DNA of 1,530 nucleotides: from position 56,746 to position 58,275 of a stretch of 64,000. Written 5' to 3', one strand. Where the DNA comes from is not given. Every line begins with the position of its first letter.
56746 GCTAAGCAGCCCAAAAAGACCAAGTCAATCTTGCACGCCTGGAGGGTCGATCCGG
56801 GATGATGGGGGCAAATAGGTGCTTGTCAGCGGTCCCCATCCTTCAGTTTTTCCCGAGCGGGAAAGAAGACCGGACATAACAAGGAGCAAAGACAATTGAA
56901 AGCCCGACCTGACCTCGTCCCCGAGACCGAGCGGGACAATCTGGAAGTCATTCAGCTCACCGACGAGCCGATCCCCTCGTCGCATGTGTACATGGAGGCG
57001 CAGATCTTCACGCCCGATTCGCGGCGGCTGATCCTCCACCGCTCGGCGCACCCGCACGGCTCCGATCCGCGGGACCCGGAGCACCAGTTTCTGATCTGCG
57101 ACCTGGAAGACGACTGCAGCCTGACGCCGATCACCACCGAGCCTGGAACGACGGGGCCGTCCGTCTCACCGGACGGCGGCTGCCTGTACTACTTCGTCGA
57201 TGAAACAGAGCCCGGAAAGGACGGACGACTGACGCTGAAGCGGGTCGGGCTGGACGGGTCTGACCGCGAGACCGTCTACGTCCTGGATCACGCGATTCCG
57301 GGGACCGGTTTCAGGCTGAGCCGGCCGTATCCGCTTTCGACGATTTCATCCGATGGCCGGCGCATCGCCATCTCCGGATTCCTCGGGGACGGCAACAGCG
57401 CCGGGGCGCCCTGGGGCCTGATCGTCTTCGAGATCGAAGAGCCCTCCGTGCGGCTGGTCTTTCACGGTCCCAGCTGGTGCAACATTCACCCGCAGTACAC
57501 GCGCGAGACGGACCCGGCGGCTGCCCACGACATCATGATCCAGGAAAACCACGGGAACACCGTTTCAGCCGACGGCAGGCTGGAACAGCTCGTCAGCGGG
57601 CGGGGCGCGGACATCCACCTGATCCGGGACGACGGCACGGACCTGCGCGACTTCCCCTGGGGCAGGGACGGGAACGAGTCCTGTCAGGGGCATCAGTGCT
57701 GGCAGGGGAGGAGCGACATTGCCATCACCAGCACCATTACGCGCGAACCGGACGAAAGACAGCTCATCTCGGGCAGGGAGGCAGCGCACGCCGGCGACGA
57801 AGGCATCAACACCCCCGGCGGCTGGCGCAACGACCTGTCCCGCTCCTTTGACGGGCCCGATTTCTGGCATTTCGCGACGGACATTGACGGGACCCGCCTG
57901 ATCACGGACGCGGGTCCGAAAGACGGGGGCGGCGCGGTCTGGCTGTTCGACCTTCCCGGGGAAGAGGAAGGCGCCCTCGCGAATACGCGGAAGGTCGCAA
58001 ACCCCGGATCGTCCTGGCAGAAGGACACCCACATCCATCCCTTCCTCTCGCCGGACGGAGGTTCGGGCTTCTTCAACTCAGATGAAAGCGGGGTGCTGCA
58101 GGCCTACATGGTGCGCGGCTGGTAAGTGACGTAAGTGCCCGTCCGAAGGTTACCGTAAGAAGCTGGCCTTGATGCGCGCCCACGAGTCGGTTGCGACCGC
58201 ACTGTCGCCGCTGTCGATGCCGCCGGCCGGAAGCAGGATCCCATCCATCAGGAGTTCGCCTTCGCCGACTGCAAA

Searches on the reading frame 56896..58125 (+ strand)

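Call 86: search_protein_families(library=pfam, proteins=[window:56896-58125:+], max_evalue=0.001)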
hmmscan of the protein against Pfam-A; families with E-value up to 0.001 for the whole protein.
window:56896-58125:+ (409 aa): 1 family
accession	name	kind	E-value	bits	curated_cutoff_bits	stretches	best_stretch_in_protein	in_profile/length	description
PF07676.18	PD40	-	1.5e-08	34.8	20.9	0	76-107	1-32/38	WD40-like Beta Propeller Repeat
